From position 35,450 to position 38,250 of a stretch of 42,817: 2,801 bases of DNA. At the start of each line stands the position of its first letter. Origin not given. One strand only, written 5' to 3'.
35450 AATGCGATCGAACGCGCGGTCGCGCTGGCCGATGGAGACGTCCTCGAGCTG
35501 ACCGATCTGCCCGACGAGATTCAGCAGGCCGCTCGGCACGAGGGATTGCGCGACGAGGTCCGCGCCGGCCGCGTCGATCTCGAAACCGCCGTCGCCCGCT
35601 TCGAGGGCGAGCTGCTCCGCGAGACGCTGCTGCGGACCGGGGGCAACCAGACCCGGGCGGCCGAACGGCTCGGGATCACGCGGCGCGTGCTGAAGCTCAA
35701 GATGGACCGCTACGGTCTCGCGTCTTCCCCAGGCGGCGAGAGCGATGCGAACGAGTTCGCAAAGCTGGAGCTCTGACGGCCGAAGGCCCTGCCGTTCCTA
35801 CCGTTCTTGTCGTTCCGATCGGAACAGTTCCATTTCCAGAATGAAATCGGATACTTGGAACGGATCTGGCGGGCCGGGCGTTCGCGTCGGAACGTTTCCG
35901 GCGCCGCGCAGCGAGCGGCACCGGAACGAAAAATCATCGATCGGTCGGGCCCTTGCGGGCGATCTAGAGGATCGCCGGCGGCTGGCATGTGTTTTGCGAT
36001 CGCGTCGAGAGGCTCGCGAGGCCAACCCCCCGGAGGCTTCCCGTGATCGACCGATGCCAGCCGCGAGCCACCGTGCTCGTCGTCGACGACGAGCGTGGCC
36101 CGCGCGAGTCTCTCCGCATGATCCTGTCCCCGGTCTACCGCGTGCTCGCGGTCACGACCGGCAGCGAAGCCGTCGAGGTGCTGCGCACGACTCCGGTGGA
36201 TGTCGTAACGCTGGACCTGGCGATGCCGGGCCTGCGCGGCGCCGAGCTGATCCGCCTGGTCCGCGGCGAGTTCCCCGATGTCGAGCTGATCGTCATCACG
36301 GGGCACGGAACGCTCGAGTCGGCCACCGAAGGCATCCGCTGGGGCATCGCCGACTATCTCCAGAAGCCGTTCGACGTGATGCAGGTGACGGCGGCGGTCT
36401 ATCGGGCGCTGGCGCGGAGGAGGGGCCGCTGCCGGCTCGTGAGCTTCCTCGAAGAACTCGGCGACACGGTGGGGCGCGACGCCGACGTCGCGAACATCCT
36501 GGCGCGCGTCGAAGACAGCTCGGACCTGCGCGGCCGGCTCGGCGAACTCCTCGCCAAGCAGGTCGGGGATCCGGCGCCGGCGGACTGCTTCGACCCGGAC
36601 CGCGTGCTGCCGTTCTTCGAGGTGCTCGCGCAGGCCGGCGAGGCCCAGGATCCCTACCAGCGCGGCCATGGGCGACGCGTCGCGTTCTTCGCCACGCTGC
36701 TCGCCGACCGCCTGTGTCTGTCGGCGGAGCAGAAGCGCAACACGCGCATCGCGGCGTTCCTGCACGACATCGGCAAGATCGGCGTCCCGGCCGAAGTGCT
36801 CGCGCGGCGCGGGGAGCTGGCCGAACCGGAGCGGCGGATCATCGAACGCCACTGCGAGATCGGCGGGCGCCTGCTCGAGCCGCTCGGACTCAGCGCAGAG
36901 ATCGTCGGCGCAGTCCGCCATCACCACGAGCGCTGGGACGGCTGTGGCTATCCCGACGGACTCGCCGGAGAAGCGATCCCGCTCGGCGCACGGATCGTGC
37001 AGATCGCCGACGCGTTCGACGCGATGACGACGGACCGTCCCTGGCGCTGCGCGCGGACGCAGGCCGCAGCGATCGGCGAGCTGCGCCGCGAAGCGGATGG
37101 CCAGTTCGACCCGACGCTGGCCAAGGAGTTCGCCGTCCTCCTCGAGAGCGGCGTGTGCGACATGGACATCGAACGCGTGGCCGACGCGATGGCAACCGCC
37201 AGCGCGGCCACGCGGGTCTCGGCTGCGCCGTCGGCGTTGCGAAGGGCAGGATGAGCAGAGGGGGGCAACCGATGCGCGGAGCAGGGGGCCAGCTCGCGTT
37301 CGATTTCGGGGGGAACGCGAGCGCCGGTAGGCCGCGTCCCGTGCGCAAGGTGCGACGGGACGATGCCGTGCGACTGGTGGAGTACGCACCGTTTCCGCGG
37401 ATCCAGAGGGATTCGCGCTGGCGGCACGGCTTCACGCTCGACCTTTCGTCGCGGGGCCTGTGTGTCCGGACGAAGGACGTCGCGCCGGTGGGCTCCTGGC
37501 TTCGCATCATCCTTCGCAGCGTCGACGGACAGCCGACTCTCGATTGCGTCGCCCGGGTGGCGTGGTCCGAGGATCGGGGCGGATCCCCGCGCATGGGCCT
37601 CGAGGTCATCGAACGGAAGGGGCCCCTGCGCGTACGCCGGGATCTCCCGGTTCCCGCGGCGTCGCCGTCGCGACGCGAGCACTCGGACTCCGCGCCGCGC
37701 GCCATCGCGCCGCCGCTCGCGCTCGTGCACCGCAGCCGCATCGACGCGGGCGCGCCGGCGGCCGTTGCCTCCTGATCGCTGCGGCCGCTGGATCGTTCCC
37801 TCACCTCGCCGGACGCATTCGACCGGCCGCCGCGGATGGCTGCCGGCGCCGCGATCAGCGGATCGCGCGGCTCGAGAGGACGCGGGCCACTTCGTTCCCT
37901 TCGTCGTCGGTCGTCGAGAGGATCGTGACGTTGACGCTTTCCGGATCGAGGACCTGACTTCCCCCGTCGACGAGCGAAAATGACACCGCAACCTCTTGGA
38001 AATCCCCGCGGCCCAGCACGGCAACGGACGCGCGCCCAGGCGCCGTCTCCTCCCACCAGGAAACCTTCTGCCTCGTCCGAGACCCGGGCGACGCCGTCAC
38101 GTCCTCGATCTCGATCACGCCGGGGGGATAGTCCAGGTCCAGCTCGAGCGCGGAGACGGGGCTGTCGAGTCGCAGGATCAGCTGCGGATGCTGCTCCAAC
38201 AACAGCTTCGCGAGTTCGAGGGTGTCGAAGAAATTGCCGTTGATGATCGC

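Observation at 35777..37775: Sigma-54 promoter with palindromic GGAAC/GTTCC upstream sites driving an overlapping REC-HD-GYP / PilZ-like gene pair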

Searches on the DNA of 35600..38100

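Call 49: search_rna_families(source=window, start=35600, end=38100, threshold=evalue, max_evalue=1)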
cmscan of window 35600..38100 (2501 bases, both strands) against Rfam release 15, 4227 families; matches with E-value up to 1: 2.
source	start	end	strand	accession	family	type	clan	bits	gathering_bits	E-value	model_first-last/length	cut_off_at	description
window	37369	37388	+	RF01380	HIV-1_SD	Cis-reg;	-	22.9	30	0.12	1-19/19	no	Human immunodeficiency virus type 1 major splice donor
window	36363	36465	+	RF00312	snoZ206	Gene; snRNA; snoRNA; CD-box;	-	22.7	50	0.43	1-129/129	no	Small nucleolar RNA Z206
